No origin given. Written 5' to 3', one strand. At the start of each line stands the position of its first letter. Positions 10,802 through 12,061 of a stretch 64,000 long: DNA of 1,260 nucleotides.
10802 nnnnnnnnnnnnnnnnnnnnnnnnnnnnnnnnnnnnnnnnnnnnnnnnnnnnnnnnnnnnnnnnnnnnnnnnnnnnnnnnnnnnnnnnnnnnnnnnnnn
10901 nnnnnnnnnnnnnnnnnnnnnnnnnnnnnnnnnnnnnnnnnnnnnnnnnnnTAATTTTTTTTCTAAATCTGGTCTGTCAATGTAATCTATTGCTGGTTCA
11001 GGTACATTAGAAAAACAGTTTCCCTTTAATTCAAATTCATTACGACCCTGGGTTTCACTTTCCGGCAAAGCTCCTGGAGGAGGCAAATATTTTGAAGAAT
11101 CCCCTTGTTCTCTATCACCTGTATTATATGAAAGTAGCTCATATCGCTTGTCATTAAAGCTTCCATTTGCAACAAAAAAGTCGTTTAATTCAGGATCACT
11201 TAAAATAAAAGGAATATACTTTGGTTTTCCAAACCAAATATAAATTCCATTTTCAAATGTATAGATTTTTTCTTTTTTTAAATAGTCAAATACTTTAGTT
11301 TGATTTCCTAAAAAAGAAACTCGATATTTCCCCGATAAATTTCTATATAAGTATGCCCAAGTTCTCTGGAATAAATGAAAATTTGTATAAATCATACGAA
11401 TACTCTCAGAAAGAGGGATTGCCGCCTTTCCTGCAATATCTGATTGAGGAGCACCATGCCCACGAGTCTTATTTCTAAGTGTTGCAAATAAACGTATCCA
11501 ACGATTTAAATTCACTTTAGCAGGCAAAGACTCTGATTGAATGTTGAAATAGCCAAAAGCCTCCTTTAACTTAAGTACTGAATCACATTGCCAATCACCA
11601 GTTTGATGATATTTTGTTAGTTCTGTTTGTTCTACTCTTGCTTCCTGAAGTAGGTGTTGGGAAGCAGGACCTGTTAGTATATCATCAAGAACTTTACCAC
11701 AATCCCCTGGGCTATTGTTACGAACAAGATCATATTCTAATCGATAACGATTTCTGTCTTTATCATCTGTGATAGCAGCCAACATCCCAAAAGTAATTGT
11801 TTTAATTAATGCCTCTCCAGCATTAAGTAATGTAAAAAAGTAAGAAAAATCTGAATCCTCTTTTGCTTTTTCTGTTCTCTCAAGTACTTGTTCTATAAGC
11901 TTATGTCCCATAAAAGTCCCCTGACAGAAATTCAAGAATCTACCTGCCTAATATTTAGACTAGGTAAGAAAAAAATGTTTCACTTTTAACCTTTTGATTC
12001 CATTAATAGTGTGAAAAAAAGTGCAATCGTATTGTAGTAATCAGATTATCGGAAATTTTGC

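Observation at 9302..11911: STAND NTPase with a possible HEPN-type (Rx5H) N-terminal effector domain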

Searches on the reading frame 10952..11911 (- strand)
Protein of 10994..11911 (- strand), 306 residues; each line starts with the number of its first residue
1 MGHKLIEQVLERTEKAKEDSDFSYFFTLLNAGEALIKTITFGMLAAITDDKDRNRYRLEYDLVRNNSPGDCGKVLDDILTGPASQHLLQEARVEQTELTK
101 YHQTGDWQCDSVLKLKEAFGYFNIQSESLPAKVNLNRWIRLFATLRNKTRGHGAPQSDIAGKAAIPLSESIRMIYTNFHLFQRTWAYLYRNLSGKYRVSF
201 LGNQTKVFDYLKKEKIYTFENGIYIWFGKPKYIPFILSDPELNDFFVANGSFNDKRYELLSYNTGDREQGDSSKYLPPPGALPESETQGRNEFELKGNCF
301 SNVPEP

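Call 7: search_protein_families(library=pfam, proteins=[window:10994-11911:-], max_evalue=10)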
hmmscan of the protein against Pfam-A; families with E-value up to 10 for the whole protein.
seq(306 aa): 0 families

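Call 10: find_homologous_proteins(query=window:10994-11911:-, max_evalue=0.001)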
Query seq(306 aa) (306 aa): 190 proteins with E <= 0.001 among 1166 candidates; the best 120 are listed.
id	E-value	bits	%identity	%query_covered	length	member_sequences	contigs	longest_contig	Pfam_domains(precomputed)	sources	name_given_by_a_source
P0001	2.5e-121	423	62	100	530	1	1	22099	PF00931.29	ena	-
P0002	5.9e-109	382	57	100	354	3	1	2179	-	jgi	jgi:hypothetical protein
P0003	3.6e-108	379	57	99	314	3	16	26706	-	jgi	jgi:hypothetical protein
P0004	6.5e-106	372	58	100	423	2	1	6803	PF00931.29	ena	-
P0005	2.1e-105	370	55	99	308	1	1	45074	-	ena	-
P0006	2.3e-104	367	57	98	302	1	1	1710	-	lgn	-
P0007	6.3e-104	365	56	99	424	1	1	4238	PF00931.29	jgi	jgi:hypothetical protein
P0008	2.9e-102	360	55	99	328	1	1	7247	-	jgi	jgi:hypothetical protein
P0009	3.3e-101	357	54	100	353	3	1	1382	-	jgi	jgi:hypothetical protein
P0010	6.8e-101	356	53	100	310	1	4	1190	-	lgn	-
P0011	2.0e-100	354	52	100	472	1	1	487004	PF00931.29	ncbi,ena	-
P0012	3.0e-100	353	53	100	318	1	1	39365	-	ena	-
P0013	4.2e-100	353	55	100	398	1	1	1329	PF00931.29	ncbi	ncbi:MAG: NB-ARC domain-containing protein, partial [Gammaproteobacteria bacterium]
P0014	1.3e-99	351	53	99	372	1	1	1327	PF00931.29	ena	-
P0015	1.8e-99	351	54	100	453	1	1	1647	PF00931.29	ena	-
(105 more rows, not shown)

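Call 13: find_encoding_contigs(protein=P0005, flank=8000, max_places=2)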
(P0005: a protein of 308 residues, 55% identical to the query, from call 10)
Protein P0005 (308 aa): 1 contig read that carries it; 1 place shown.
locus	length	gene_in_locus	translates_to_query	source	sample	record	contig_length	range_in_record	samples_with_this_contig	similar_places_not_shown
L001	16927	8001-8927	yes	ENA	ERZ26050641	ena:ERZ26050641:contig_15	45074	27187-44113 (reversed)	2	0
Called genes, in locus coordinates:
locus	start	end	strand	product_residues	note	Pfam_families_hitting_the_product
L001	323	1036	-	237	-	PF00702:Hydrolase, PF13419:HAD_2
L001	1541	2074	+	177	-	-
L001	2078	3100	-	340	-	PF00296:Bac_luciferase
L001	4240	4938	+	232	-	PF02230:Abhydrolase_2, PF12146:Hydrolase_4 (faint), PF00561:Abhydrolase_1 (faint)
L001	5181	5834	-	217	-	PF01243:PNPOx_N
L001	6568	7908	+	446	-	PF07143:AttH, PF17186:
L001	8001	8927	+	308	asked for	-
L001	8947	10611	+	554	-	PF13191:AAA_16 (faint)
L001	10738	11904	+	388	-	PF01939:NucS_C (weak)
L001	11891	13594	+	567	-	PF01571:GCV_T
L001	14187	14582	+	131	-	PF01597:GCV_H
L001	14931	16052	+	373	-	PF02347:GDC-P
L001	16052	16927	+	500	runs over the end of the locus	PF02347:GDC-P (weak), PF21478:GcvP2_C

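Call 14: find_encoding_contigs(protein=P0011, flank=8000, max_places=2)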
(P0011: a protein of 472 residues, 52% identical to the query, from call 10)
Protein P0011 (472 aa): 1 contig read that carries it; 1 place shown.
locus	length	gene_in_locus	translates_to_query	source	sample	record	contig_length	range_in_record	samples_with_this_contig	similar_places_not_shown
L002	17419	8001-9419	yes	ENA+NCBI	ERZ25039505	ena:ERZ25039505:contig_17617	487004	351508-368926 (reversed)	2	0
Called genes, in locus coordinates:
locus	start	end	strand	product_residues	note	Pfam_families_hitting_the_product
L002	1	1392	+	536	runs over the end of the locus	PF06283:ThuA, PF23500:DUF7133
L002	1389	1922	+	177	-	PF23500:DUF7133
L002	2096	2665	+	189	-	-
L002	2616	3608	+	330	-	PF00034:Cytochrom_C (faint), PF13442:Cytochrome_CBB3 (faint)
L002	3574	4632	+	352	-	PF06283:ThuA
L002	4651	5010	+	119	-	PF07883:Cupin_2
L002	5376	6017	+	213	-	PF01797:Y1_Tnp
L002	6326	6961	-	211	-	-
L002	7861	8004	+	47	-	-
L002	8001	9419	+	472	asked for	PF00931:NB-ARC (weak)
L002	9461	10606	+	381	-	-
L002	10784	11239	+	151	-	PF01661:Macro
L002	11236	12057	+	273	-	PF20613:HipA_2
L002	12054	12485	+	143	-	PF11236:DUF3037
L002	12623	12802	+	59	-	PF11867:T1RH-like_C (weak)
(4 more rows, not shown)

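Call 25: predict_structure(alignment_id=A2)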
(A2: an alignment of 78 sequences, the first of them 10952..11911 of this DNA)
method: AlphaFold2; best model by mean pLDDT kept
length: 320 residues; sequences in the alignment: 78
mean_pLDDT: 92.1   pTM: 0.85
mean pLDDT of the five models: 92.1, 92.1, 91.9, 91.0, 90.7
residues with pLDDT >= 90: 258; 70-90: 44; 50-70: 18; < 50: 0
segments of 3 or more residues with pLDDT < 50: none
pLDDT, mean of each block of 10 residues (from residue 1): 92 96 96 98 97 94 93 97 97 98 97 98 93 95 93 79 98 98 97 95 91 95 97 97 96 95 97 90 56 75 76 82
secondary structure, 60 per line:
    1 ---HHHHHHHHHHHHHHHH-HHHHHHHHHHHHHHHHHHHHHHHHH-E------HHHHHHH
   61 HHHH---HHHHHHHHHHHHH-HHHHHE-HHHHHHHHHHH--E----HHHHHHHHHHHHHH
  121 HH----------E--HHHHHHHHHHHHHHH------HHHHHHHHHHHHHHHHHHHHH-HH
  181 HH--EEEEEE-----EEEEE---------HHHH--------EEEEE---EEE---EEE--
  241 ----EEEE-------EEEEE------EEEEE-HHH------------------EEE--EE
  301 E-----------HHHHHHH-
elements in order: H4-19 H21-45 H54-64 H68-80 H82-86 H89-99 H107-122 H136-150 H157-177 H179-182 E185-190 E196-200 H210-213 E222-226 E230-232 E236-238 E245-248 E256-260 E267-271 E294-296 E299-301 H313-319

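Call 28: fold_search(model_id=the predicted structure, library=pdb)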
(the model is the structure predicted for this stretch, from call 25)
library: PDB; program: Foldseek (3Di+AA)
matches with E <= 10: 262; with E <= 0.001: 0
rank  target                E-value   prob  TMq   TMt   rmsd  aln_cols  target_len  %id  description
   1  8osi                  2.1e-01  0.08  0.14  0.12  17.4       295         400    8  Genetically encoded green ratiometric calcium indicator FNCaMP in calcium-bound state (released 2023-05-24)
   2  6qd6_D                2.2e-01  0.11  0.14  0.11  20.2       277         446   11  Molecular scaffolds expand the nanobody toolkit for cryo-EM applications: crystal structure of Mb-cHopQ-Nb207 (released 2019-12-18)
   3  6qd6_J                2.6e-01  0.06  0.13  0.12  27.5       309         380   11  Molecular scaffolds expand the nanobody toolkit for cryo-EM applications: crystal structure of Mb-cHopQ-Nb207 (released 2019-12-18)
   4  6qd6_A                3.2e-01  0.08  0.13  0.11  17.6       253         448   10  Molecular scaffolds expand the nanobody toolkit for cryo-EM applications: crystal structure of Mb-cHopQ-Nb207 (released 2019-12-18)
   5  9bag_A                6.3e-01  0.05  0.11  0.08  18.2       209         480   13  Crystal structure of Oryza sativa ketol-acid reductoisomerase in complex with Mg2+, and JK-5-114 (released 2025-04-09)
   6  1xjz_A                6.6e-01  0.06  0.12  0.16  17.2       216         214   12  Crystal Structures of the G139A, G139A-NO and G143H Mutants of Human Heme Oxygenase-1 (released 2005-10-25)
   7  6h4i_A                7.3e-01  0.02  0.08  0.06  22.5       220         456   10  Usp28 catalytic domain apo (released 2019-03-27)
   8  6tyi_A                9.5e-01  0.05  0.11  0.14  22.8       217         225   13  ExbB-ExbD complex in MSP1E3D1 nanodisc (released 2019-10-16)
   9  1knc_A                1.0e+00  0.06  0.12  0.19  15.4       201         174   17  Structure of AhpD from Mycobacterium tuberculosis, a novel enzyme with thioredoxin-like activity. (released 2002-01-23)
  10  6wvd                  1.1e+00  0.04  0.11  0.10  22.5       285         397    8  Human JAGN1 (released 2021-01-13)
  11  6itm_A                1.2e+00  0.06  0.14  0.18  17.5       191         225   12  Crystal structure of FXR in complex with agonist XJ034 (released 2019-11-27)
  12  7tra_Q                1.2e+00  0.05  0.12  0.15  14.5       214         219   12  Cascade complex from type I-A CRISPR-Cas system (released 2022-08-10)
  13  4k7c                  1.3e+00  0.09  0.14  0.11  13.5       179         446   13  Crystal structure of pepw from lactobacillus rhamnosis hn001 (dr20) determined as the selenomet derivative (released 2013-06-19)
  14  6qd6_H                1.3e+00  0.05  0.13  0.11  20.8       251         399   12  Molecular scaffolds expand the nanobody toolkit for cryo-EM applications: crystal structure of Mb-cHopQ-Nb207 (released 2019-12-18)
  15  6xv8_A                1.3e+00  0.03  0.14  0.12  24.6       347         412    7  Crystal structure of Megabody Mb-Nb207-c7HopQ_G10 (released 2021-01-13)
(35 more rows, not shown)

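Call 31: search_solved_structures(query=A3, max_evalue=10, show_alignments=3)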
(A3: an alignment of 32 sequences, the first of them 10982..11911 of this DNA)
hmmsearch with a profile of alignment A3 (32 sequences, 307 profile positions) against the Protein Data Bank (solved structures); distinct sequences matched with E-value up to 10: 1.
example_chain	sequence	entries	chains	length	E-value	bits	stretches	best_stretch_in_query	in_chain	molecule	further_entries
3fef_A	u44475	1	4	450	0.16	14.3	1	75-124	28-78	Putative glucosidase lplD, ALPHA-GALACTURONIDASE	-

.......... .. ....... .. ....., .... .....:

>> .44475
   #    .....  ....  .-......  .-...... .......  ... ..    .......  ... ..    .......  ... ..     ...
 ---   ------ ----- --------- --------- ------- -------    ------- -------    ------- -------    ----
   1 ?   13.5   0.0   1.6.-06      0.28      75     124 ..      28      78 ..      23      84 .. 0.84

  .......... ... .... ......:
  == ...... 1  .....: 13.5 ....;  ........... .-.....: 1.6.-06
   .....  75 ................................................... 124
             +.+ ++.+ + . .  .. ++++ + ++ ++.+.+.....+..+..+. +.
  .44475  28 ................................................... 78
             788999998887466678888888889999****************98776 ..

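Call 38: search_protein_representatives(alignment_id=A3)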
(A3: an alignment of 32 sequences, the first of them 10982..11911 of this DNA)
Query: 32 sequences, 307 profile positions. Proteins with E-value up to 0.001 (for the whole library): 738; up to 1e-10: 604; up to 1e-30: 368. The best 150 are listed.
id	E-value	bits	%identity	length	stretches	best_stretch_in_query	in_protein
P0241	1.0e-133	461.6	-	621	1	1-305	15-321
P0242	7.4e-125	432.5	-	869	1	1-304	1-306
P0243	4.7e-124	429.9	-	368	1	3-303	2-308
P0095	1.7e-123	428.0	-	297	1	1-294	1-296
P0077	1.4e-122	425.0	-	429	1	9-304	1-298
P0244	2.3e-122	424.4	-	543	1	3-305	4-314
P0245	1.4e-114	398.8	-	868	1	9-303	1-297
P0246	5.0e-114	397.0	-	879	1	3-301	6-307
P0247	6.1e-114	396.7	-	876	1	4-304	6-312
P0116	1.2e-113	395.8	-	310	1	3-305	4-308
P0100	3.0e-113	394.4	-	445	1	3-303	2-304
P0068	1.1e-112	392.6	-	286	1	4-285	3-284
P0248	1.5e-112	392.1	-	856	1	9-304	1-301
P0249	2.4e-112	391.4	-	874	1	1-303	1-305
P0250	1.8e-111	388.6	-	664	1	1-302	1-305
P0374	5.4e-84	298.3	-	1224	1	4-303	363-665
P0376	1.2e-83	297.2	-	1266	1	9-302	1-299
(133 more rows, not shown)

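Call 55: fold_search(model_id=the predicted structure, library=viral)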
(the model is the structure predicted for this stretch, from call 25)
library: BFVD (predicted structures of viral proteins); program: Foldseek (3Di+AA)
matches with E <= 10: 265; with E <= 0.001: 0
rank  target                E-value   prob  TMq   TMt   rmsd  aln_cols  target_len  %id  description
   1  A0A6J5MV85            2.3e-01  0.16  0.14  0.24  16.3       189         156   12  Uncharacterized protein [uncultured Caudovirales phage]
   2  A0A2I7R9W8            3.5e-01  0.03  0.11  0.10  24.0       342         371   10  (no name in the UniProt tables at hand)
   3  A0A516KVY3            5.8e-01  0.03  0.12  0.10  22.4       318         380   11  (no name in the UniProt tables at hand)
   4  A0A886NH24            6.1e-01  0.07  0.12  0.12  20.7       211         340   11  (no name in the UniProt tables at hand)
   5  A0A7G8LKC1            6.4e-01  0.08  0.16  0.21  17.0       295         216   12  (no name in the UniProt tables at hand)
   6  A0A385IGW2            7.9e-01  0.03  0.10  0.10  23.8       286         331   10  (no name in the UniProt tables at hand)
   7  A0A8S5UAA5            9.2e-01  0.03  0.11  0.08  22.8       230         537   13  L SHAPED TAIL FIBER PROTEIN [Myoviridae sp. ctNrE4]
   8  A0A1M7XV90            9.7e-01  0.10  0.11  0.24  15.8       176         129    7  Uncharacterized protein [Cedratvirus A11]
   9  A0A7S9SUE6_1          9.7e-01  0.02  0.11  0.05  25.9       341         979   13  Uncharacterized protein [Virus NIOZ-UU157]
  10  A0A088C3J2            1.0e+00  0.09  0.10  0.13  19.0        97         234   18  (no name in the UniProt tables at hand)
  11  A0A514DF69            1.0e+00  0.05  0.10  0.17  15.2       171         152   11  (no name in the UniProt tables at hand)
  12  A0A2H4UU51            1.1e+00  0.09  0.14  0.25  17.6       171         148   14  Uncharacterized protein [Bodo saltans virus]
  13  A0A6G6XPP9            1.1e+00  0.03  0.11  0.07  19.5       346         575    7  (no name in the UniProt tables at hand)
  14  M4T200                1.2e+00  0.08  0.12  0.09  15.4       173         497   12  (no name in the UniProt tables at hand)
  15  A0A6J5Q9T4            1.2e+00  0.04  0.12  0.16  17.6       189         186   11  Uncharacterized protein [uncultured Caudovirales phage]
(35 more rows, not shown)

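Call 62: search_protein_families(library=pfam, proteins=[P0374, P0376], max_evalue=0.001)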
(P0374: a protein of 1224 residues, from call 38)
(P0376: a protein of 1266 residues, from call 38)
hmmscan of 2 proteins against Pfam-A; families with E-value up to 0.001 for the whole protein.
P0374 (1224 aa): 5 families
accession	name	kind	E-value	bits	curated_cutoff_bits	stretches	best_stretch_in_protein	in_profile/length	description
PF13384.12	HTH_23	-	4.5e-18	64.9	24.6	2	293-337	3-47/50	Homeodomain-like domain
PF13551.12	HTH_29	-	5.3e-14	52.5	28.1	2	297-349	1-55/64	Winged helix-turn helix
PF13518.12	HTH_28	-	1.5e-12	47.8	25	1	296-347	1-51/52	Helix-turn-helix domain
PF00931.28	NB-ARC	-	7.6e-12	45.4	23.5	1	683-894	12-211/248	NB-ARC domain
PF02796.21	HTH_7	-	0.00065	20.2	23.8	0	221-252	10-42/45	Helix-turn-helix domain of resolvase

P0376 (1266 aa): 3 families
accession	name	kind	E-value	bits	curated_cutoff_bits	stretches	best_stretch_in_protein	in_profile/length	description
PF00931.28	NB-ARC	-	4e-07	30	23.5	1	316-484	9-169/248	NB-ARC domain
PF13432.12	TPR_16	-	9.1e-05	23.3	32.7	1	715-764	14-62/65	Tetratricopeptide repeat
PF13191.12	AAA_16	-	0.00011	23.2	32.6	0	322-413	22-103/167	AAA ATPase domain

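Call 65: search_protein_families(library=padloc, alignment_id=A6, max_evalue=0.00001)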
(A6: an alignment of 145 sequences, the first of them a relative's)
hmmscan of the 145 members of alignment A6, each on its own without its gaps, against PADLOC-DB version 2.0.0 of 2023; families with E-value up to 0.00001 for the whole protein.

A. member 1, L001:5184-5840:- (219 aa): 0 families

B. families by the number of members that match (of 145 scanned): 295 families (the first 25 are shown)
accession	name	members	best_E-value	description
PDLC04140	mad8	4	2.5e-26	mads_8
PDLC04135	mad3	3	2.3e-51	mads_3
PDLC02980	AriA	3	1e-16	-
PDLC04851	PDC-S05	2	1.3e-150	-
PDLC04853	PDC-S05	2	3.3e-144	-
PDLC04852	PDC-S05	2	4.5e-144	-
PDLC04868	PDC-S05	2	3.7e-141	-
PDLC04871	PDC-S05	2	2.5e-126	-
PDLC04843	PDC-S05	2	1.8e-120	-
PDLC04864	PDC-S05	2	3.9e-117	-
PDLC03957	bSEFIR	2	2.1e-91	-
PDLC04870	PDC-S05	2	4.4e-89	-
PDLC04876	PDC-S05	2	7.4e-71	-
PDLC04854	PDC-S05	2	1.4e-50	-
PDLC04872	PDC-S05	2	9.2e-50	-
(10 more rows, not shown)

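Call 74: search_protein_families(library=pfam, alignment_id=A3, max_evalue=10)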
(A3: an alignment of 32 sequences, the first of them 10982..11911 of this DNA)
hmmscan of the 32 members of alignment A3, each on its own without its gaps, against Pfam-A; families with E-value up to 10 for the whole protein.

A. member 1, window:10982-11911:- (310 aa): 0 families

B. families by the number of members that match (of 32 scanned): 6 families
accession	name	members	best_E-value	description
PF09247.16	TBP-binding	1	0.063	TATA box-binding protein binding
PF00679.30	EFG_C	1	0.068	Elongation factor G C-terminus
PF19688.4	DUF6189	1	0.091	Family of unknown function (DUF6189)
PF22743.2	PspAA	1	0.12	PspA-Associated protein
PF09042.16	Titin_Z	1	0.14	Titin Z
PF18218.6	Spa1_C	1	0.25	Lantibiotic immunity protein Spa1 C-terminal domain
